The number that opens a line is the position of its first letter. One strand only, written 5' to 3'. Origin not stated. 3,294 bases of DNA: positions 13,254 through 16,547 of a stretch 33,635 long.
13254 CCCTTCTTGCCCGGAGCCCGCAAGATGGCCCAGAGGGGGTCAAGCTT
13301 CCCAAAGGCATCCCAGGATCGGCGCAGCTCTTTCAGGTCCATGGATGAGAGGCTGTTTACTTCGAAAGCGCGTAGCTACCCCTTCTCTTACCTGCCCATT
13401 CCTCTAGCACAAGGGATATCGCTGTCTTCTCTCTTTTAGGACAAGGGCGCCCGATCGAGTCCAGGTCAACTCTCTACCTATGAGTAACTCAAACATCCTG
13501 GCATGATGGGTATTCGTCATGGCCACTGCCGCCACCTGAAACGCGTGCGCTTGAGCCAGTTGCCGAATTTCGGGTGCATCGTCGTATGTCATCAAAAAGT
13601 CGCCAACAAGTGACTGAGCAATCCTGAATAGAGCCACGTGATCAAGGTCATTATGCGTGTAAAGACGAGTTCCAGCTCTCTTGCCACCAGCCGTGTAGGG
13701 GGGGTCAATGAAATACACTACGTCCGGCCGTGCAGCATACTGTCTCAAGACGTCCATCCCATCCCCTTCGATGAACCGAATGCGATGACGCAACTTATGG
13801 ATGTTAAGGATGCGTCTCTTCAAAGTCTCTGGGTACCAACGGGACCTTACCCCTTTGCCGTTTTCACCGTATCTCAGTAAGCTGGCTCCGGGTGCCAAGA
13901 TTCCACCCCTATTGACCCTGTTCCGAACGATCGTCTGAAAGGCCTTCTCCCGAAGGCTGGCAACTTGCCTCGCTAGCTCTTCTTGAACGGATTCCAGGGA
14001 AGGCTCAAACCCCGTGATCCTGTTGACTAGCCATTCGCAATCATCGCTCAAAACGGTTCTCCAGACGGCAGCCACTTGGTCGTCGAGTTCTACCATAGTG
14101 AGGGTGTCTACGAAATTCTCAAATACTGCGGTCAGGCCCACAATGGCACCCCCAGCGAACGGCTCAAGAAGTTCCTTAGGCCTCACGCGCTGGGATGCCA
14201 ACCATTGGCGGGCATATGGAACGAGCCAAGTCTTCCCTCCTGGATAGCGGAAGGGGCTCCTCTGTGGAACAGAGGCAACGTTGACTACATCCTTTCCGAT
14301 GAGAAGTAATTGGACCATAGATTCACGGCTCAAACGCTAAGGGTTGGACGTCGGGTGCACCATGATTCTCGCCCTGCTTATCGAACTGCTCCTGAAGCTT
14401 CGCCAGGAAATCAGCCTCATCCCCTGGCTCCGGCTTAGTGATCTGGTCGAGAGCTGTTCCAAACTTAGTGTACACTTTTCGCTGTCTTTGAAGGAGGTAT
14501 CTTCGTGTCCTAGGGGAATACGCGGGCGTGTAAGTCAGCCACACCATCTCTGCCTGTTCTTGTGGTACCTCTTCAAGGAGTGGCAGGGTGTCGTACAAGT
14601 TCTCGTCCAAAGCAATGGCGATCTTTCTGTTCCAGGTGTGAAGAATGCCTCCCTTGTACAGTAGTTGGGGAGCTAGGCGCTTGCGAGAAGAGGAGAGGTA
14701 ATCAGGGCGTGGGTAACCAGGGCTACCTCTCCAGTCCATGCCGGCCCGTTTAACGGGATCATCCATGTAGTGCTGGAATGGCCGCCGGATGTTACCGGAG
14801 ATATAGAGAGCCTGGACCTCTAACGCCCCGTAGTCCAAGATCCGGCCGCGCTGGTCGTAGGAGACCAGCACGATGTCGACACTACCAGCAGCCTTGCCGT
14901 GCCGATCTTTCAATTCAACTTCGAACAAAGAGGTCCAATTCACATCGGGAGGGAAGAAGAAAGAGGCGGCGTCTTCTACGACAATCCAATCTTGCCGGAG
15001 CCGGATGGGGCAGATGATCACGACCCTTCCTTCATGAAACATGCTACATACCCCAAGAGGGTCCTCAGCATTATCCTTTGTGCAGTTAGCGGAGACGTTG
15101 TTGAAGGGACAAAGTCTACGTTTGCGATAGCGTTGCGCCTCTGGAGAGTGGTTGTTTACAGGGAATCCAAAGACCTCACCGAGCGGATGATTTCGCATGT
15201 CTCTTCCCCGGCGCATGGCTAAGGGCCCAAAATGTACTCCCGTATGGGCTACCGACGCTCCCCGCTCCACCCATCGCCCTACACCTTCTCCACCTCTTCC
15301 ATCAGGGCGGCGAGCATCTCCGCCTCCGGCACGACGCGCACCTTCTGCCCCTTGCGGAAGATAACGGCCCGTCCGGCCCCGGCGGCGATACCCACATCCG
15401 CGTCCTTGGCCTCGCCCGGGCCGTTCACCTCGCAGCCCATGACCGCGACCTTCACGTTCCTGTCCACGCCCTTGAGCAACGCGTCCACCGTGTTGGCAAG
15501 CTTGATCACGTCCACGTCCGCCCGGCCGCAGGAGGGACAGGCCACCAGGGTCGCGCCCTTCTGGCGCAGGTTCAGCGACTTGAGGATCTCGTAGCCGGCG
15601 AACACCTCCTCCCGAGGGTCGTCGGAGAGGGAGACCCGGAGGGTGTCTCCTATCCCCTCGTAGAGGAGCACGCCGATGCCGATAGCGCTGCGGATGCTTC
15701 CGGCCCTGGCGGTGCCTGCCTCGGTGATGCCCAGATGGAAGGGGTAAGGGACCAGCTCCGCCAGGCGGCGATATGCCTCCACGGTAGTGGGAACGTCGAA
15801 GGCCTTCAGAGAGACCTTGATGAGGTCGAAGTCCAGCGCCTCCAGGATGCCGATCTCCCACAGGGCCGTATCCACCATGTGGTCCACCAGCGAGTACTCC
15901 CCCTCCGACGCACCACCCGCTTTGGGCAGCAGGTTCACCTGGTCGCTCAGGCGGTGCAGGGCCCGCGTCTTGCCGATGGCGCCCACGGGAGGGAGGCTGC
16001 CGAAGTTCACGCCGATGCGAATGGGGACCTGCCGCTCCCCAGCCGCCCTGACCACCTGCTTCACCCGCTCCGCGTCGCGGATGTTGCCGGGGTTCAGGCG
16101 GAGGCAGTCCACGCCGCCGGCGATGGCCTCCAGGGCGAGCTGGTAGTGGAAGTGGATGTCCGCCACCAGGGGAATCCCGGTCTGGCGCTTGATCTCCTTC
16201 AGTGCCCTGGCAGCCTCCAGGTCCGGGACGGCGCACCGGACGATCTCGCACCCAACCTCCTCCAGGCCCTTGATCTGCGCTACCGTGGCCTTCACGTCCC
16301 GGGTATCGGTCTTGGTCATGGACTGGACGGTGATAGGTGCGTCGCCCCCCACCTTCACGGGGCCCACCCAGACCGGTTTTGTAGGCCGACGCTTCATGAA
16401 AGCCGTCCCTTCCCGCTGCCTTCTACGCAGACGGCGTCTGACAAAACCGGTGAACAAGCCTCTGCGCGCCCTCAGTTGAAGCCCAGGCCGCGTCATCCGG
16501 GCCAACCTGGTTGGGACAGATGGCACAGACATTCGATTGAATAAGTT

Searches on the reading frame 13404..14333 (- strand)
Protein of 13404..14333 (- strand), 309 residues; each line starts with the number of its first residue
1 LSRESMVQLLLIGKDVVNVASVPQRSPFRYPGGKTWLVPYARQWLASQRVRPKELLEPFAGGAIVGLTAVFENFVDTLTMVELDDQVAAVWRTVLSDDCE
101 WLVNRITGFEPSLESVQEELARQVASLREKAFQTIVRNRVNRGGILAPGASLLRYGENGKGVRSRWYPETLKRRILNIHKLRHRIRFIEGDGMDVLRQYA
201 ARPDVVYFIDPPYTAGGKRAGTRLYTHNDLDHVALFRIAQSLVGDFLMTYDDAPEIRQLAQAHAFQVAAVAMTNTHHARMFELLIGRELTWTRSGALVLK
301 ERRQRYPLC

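Call 3: search_protein_families(library=pfam, proteins=[window:13404-14333:-], max_evalue=0.01)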
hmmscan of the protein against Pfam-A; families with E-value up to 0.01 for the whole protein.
window:13404-14333:- (309 aa): 2 families
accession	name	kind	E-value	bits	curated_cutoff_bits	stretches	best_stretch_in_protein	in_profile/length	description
PF02086.21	MethyltransfD12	-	1.9e-10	41.3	22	1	30-262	1-241/253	D12 class N6 adenine-specific DNA methyltransferase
PF03602.21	Cons_hypoth95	-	0.0012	19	24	0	177-220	83-132/182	Conserved hypothetical protein 95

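Call 4: search_protein_families(library=padloc, proteins=[window:13404-14333:-], max_evalue=0.01)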
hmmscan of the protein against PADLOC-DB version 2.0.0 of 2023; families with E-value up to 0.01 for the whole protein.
window:13404-14333:- (309 aa): 12 families
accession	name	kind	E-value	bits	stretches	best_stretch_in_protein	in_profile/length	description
PDLC04018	PD-Lambda-5_B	-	1.8e-43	146.9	1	25-286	5-269/291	-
PDLC03358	MTase_II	-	2.9e-30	103.6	1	25-263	5-248/301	Type II methyltransferase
PDLC03247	MTase_II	-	2.9e-18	64.1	1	25-265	3-238/282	Type II methyltransferase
PDLC04019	PD-Lambda-5_B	-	6.8e-17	59.9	1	24-178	3-160/167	-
PDLC03717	oMTase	-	7.2e-09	33.4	1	25-262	3-235/285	orphan methyltransferase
PDLC03294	MTase_II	-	1.7e-08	32.5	1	25-264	5-243/272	Type II methyltransferase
PDLC03729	oMTase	-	2.5e-05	21.9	1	24-75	4-51/275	orphan methyltransferase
PDLC03281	MTase_II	-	6.1e-05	20.9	1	25-258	32-262/309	Type II methyltransferase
PDLC03340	MTase_II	-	0.00029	18.5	0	55-105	23-71/228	Type II methyltransferase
PDLC03261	MTase_II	-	0.00063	16.1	1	179-240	170-233/643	Type II methyltransferase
PDLC03341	MTase_II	-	0.0012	16.4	1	18-100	11-89/316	Type II methyltransferase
PDLC03266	MTase_II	-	0.0071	13.8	0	28-146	18-135/285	Type II methyltransferase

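Call 24: search_protein_families(library=ncbifam, proteins=[window:13404-14333:-], max_evalue=0.01)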
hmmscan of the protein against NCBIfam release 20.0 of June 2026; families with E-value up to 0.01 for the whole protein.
window:13404-14333:- (309 aa): 1 family
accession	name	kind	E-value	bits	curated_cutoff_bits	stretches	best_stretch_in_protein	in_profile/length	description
TIGR00571.1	dam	subfamily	5.5e-06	26.3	114.85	1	27-240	4-213/267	Dam family site-specific DNA-(adenine-N6)-methyltransferase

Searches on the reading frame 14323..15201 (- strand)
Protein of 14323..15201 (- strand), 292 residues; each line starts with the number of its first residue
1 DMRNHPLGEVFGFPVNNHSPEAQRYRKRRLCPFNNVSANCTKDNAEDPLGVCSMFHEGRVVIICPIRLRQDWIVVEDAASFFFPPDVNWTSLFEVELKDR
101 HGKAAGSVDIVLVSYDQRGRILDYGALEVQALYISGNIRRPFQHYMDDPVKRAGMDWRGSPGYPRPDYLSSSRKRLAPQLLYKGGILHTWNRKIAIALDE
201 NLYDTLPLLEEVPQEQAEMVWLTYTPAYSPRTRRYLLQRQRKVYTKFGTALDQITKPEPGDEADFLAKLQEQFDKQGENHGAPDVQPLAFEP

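Call 3: search_protein_families(library=pfam, proteins=[window:14323-15201:-], max_evalue=0.01)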
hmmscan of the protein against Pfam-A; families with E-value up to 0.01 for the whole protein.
window:14323-15201:- (292 aa): 1 family
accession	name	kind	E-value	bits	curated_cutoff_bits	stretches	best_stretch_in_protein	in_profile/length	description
PF12183.14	NotI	-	7.9e-53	179.7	22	1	23-234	8-235/238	Restriction endonuclease NotI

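Call 4: search_protein_families(library=padloc, proteins=[window:14323-15201:-], max_evalue=0.01)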
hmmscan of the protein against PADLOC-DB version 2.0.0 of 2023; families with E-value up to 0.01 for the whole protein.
window:14323-15201:- (292 aa): 1 family
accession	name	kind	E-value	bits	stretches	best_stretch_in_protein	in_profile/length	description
PDLC03465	REase_II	-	7.1e-08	30.1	1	6-187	6-201/301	Type II restriction enzyme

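Call 24: search_protein_families(library=ncbifam, proteins=[window:14323-15201:-], max_evalue=0.01)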
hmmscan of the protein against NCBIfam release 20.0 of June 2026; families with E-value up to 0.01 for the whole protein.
window:14323-15201:- (292 aa): 0 families

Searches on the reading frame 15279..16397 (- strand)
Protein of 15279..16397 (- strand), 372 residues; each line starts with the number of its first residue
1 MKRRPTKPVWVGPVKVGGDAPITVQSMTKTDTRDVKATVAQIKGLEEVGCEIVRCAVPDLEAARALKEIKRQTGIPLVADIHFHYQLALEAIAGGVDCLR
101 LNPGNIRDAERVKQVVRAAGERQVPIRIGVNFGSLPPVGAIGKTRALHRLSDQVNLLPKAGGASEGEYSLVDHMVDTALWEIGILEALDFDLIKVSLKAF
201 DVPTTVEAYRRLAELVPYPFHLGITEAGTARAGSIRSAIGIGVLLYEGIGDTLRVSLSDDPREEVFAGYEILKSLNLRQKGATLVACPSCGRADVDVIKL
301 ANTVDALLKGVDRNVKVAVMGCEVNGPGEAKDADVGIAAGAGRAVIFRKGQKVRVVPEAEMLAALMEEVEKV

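Call 3: search_protein_families(library=pfam, proteins=[window:15279-16397:-], max_evalue=0.01)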
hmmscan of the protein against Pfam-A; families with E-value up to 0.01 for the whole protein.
window:15279-16397:- (372 aa): 1 family
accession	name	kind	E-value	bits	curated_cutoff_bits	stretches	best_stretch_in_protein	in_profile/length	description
PF04551.19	GcpE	-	2.5e-136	454.6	32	1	6-371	1-343/343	GcpE protein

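Call 17: find_related_loci(query=window:15279-16397:-, collection=genome_contigs, flank=6000)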
Query window:15279-16397:- (372 aa) in genome_contigs; peptide patterns used: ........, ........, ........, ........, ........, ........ (x = any residue, [..] = any of these).
600 stretches matched a pattern (row limit reached: there are more); 572 encode a relative of the query (tblastn E <= 1e-3); the best 80 are kept; 80 distinct loci.
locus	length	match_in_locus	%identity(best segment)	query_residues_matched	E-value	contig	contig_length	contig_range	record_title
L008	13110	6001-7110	84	1-370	0e+0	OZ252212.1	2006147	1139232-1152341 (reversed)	MAG: Dehalococcoidia bacterium isolate 2c0ee643-f4a4-4bf7-88cd-b43e800f7193 genome assembly, chromosome: 1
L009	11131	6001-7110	84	1-370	0e+0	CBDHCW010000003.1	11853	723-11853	MAG: Dehalococcoidia bacterium isolate f317910e-ed28-456f-a3ed-2e11039cb329 genome assembly, contig: contig_3, whole gen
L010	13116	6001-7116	81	1-372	0e+0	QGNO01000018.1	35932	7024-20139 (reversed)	MAG: Chloroflexi bacterium isolate SAR202-VI-29A Ga0133547_10005641, whole genome shotgun sequence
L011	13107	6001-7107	80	3-371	0e+0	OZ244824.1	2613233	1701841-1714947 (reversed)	MAG: Dehalococcoidia bacterium isolate 70ea3dc7-dc25-4479-8e7e-ee8621e45a74 genome assembly, chromosome: 1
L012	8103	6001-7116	78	1-372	0e+0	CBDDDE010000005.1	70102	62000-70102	MAG: Dehalococcoidia bacterium isolate ab05cfd7-02f2-4a27-9691-689cd7b926e2 genome assembly, contig: contig_5, whole gen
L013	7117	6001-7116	80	1-372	0e+0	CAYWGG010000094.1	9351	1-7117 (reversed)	MAG TPA_asm: uncultured Dehalococcoidia bacterium isolate binchicken_co21_430 genome assembly, contig: NODE_6526_length_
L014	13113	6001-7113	80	2-372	0e+0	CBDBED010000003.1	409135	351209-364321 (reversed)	MAG: Dehalococcoidia bacterium isolate 5625331d-cfd1-4067-b2ed-0d0e62f3ee82 genome assembly, contig: contig_3, whole gen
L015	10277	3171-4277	80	2-370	0e+0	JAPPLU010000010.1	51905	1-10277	MAG: Chloroflexota bacterium isolate RHO3_bin_2 NODE_1441_length_51905_cov_17.521871, whole genome shotgun sequence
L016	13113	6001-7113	78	2-372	0e+0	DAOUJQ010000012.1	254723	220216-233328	MAG TPA_asm: Dehalococcoidia bacterium isolate S34_275 k113_1502221, whole genome shotgun sequence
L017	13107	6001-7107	78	2-370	0e+0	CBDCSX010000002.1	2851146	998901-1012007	MAG: Dehalococcoidia bacterium isolate d16e51a1-bce5-44a0-b433-43a10ca61d1e genome assembly, contig: contig_2, whole gen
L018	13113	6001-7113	78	2-372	0e+0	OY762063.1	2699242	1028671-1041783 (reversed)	MAG: Dehalococcoidia bacterium isolate 5405c63e-44e1-4988-9b68-fe709a885d54 genome assembly, chromosome: 1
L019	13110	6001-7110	80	3-372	0e+0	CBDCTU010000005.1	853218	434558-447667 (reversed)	MAG: Dehalococcoidia bacterium isolate 3d670e24-0b6f-4f35-9e2a-ae370501de79 genome assembly, contig: contig_5, whole gen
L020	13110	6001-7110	79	3-372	0e+0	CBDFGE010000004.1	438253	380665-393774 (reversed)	MAG: Dehalococcoidia bacterium isolate 310c0839-7255-474d-b4c6-e82275d08751 genome assembly, contig: contig_4, whole gen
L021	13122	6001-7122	78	1-372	0e+0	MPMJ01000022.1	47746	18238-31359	MAG: SAR202 cluster bacterium bin16 NODE_1264_length_47746_cov_12.1986_ID_2527, whole genome shotgun sequence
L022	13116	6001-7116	77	1-372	0e+0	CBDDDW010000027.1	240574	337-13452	MAG: Dehalococcoidia bacterium isolate 9f6fb6b0-17a9-46aa-8c0f-e8d1727f8334 genome assembly, contig: contig_27, whole ge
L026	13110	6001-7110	78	3-372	0e+0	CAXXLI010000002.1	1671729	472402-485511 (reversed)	MAG: Dehalococcoidia bacterium isolate 9897fa5f-a7d9-472a-8fac-ec7462edf643 genome assembly, contig: contig_2, whole gen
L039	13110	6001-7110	76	2-371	0e+0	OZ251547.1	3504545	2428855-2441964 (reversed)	MAG: Dehalococcoidia bacterium isolate 7c1018f6-8209-44eb-a256-ba93cc78eb51 genome assembly, chromosome: 1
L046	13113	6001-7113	74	2-372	0e+0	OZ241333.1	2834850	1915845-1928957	MAG: Dehalococcoidia bacterium isolate d207695e-97df-45e8-9d78-a3ca6e64d348 genome assembly, chromosome: 1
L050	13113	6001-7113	77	2-372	0e+0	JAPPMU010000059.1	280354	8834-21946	MAG: Chloroflexota bacterium isolate RHO3_bin_54 NODE_48_length_280354_cov_15.132776, whole genome shotgun sequence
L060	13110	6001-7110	76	2-371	0e+0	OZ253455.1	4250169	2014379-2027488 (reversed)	MAG: Dehalococcoidia bacterium isolate 8f47c5d3-311d-4638-95b8-763d0010c228 genome assembly, chromosome: 1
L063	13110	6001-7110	77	1-370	0e+0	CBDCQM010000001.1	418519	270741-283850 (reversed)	MAG: Dehalococcoidia bacterium isolate 9ac7512b-c8f4-466b-95df-5190cdad7ee7 genome assembly, contig: contig_1, whole gen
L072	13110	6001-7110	77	1-370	0e+0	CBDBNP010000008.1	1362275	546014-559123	MAG: Dehalococcoidia bacterium isolate af979d49-7d3b-4688-8ea5-a167a3c9a9f9 genome assembly, contig: contig_8, whole gen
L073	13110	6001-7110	77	1-370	0e+0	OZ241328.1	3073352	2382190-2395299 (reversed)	MAG: Dehalococcoidia bacterium isolate 7e64c242-f5c6-42d9-bcc4-5b07c16e2bb2 genome assembly, chromosome: 1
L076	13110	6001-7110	76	1-370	0e+0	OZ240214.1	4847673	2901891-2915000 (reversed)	MAG: Dehalococcoidia bacterium isolate 15407ad4-12be-4b8a-b00d-040aaa6d19d6 genome assembly, chromosome: 1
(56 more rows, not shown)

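Call 70: search_protein_families(library=pfam, proteins=[L026:2471-3922:+, L026:4430-4879:+, L046:4878-5522:+, L046:5519-5914:+, L063:4626-5528:-, L063:5419-5910:-, L072:5076-5504:-, L072:5492-5872:-, L013:5190-5480:+, L076:5435-5797:+], max_evalue=0.01)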
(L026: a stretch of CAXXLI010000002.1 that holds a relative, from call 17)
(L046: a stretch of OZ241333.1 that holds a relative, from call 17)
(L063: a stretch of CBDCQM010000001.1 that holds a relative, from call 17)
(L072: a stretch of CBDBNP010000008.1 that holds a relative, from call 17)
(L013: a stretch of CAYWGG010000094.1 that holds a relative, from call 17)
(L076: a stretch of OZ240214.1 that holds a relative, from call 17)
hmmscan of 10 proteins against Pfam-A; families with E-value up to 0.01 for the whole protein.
L026:2471-3922:+ (483 aa): 2 families
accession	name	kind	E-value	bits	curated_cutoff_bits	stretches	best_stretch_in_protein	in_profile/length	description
PF18862.6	ApeA_NTD1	-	1.4e-18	67.8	25.5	1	12-302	5-271/271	ApeA N-terminal domain 1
PF18739.6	HEPN_Apea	-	5.4e-15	56.5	24.4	1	336-461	3-130/136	Apea-like HEPN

L026:4430-4879:+ (149 aa): 2 families
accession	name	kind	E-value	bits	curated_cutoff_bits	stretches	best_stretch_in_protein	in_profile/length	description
PF13975.11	gag-asp_proteas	-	1.4e-08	35.6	28.2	1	36-118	10-92/92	gag-polyprotein putative aspartyl protease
PF13650.11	Asp_protease_2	-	2.2e-05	25.5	24.3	1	36-114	10-89/90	Aspartyl protease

L046:4878-5522:+ (214 aa): 0 families

L046:5519-5914:+ (131 aa): 0 families

L063:4626-5528:- (300 aa): 0 families

L063:5419-5910:- (163 aa): 0 families

L072:5076-5504:- (142 aa): 0 families

L072:5492-5872:- (126 aa): 0 families

L013:5190-5480:+ (96 aa): 1 family
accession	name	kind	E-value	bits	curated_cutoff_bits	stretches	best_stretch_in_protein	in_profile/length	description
PF14076.12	DUF4258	-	0.0028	18.4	25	1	14-50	4-27/71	Domain of unknown function (DUF4258)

L076:5435-5797:+ (120 aa): 2 families
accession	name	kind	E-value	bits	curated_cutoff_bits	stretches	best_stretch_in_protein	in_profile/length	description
PF13650.11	Asp_protease_2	-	2.2e-07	31.9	24.3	1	19-63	10-54/90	Aspartyl protease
PF13975.11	gag-asp_proteas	-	3.9e-06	27.8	28.2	1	23-72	11-63/92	gag-polyprotein putative aspartyl protease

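Call 71: search_protein_families(library=pfam, proteins=[L060:9441-10403:+, L060:10407-12026:+, L060:12440-12889:+, L073:7264-8229:-, L073:8304-8990:+, L015:4319-4642:+, L015:4639-5076:+, L039:7164-7628:+, L050:7135-7437:+, L050:9137-11014:+], max_evalue=0.01)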
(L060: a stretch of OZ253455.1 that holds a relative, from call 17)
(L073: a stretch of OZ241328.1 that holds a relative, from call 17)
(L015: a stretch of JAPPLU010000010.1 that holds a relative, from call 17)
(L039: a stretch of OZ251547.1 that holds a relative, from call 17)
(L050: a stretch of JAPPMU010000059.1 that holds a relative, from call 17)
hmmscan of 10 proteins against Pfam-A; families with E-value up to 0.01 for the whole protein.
L060:9441-10403:+ (320 aa): 1 family
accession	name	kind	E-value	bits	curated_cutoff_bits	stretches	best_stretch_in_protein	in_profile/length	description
PF09572.16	RE_XamI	-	1.1e-115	385.9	25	1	54-308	2-256/256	XamI restriction endonuclease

L060:10407-12026:+ (539 aa): 2 families
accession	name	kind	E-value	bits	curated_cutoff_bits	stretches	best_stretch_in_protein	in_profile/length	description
PF07669.17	Eco57I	-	7.5e-12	46.1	25.3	1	119-224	69-170/171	Eco57I restriction-modification methylase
PF02384.22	N6_Mtase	-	6.2e-05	22.9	20.4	1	25-251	19-243/311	N-6 DNA Methylase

L060:12440-12889:+ (149 aa): 1 family
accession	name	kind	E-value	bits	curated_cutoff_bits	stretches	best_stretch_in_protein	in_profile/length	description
PF01850.27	PIN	-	1.4e-14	55.2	23.6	1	8-131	2-114/120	PIN domain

L073:7264-8229:- (321 aa): 2 families
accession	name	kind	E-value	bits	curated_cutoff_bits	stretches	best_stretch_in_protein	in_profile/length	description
PF04313.20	HSDR_N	-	4.9e-11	43.3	25.1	2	66-124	127-194/198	Type I restriction enzyme R protein N terminus (HSDR_N)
PF13588.12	HSDR_N_2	-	0.00011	22.7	25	1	60-121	32-95/110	Type I restriction enzyme R protein N terminus (HSDR_N)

L073:8304-8990:+ (228 aa): 1 family
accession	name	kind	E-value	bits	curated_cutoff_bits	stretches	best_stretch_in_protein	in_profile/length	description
PF05685.18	Uma2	-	6e-31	107.7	27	1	52-213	8-171/172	Putative restriction endonuclease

L015:4319-4642:+ (107 aa): 2 families
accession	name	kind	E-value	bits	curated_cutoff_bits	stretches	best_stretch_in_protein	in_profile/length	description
PF22513.2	FitA-like_RHH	-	3.9e-20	72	27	1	2-40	1-39/39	Antitoxin FitA-like, ribbon-helix-helix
PF01402.27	RHH_1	-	0.0088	16.4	20.5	0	9-40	6-37/39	Ribbon-helix-helix protein, copG family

L015:4639-5076:+ (145 aa): 1 family
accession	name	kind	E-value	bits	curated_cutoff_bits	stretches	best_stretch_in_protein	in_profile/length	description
PF01850.27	PIN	-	1e-14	55.6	23.6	1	2-126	1-113/120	PIN domain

L039:7164-7628:+ (154 aa): 2 families
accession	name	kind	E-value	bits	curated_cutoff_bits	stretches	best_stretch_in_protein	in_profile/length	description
PF01909.29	NTP_transf_2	-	5.5e-11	43.1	21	1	44-92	13-63/93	Nucleotidyltransferase domain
PF18765.7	Polbeta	-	5.8e-09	36.4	26.9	1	45-83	11-49/93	Polymerase beta, Nucleotidyltransferase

L050:7135-7437:+ (100 aa): 1 family
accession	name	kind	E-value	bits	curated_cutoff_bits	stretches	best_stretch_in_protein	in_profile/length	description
PF05973.20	Gp49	-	3.4e-07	30.6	23.9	1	12-85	1-76/90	Phage derived protein Gp49-like (DUF891)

L050:9137-11014:+ (625 aa): 14 families
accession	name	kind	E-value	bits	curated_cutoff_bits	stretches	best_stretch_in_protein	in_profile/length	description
PF00515.34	TPR_1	-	2.6e-63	207.9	27.8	8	325-358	1-34/34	Tetratricopeptide repeat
PF13414.12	TPR_11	-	4.5e-52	173.9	26.8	7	332-373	1-42/42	TPR repeat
PF07719.23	TPR_2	-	7.1e-48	157.2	27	6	325-358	1-34/34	Tetratricopeptide repeat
PF13431.12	TPR_17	-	1.4e-32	109.6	24.4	4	348-378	2-32/34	Tetratricopeptide repeat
PF13181.12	TPR_8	-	1.5e-32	109.4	25.7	2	325-358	1-34/34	Tetratricopeptide repeat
PF13371.12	TPR_9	-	5.4e-26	90.8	35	4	337-392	7-62/73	Tetratricopeptide repeat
PF13432.12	TPR_16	-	9.3e-25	87.2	32.7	5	109-181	2-64/65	Tetratricopeptide repeat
PF13424.12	TPR_12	-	6.2e-21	74.8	30.1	5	325-388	3-74/77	Tetratricopeptide repeat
PF14559.12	TPR_19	-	2.4e-17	63.5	25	0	162-219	5-62/68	Tetratricopeptide repeat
PF13428.12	TPR_14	-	8.7e-15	54.2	23.5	0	326-365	2-41/44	Tetratricopeptide repeat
PF13374.12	TPR_10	-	1.6e-14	53.8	27.5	0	324-354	1-31/42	Tetratricopeptide repeat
PF24575.1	TPR_Slam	-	4.6e-08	33.9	35.2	0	225-261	56-92/104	Surface lipoprotein assembly modifier, N-terminal TPR repeats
PF13174.12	TPR_6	-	7.4e-08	33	26.3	0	108-132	4-28/33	Tetratricopeptide repeat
PF25063.1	ARM_TT21_C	-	0.0065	16.8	35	0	305-355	109-159/209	Tetratricopeptide repeat protein 21 C-terminal ARM domain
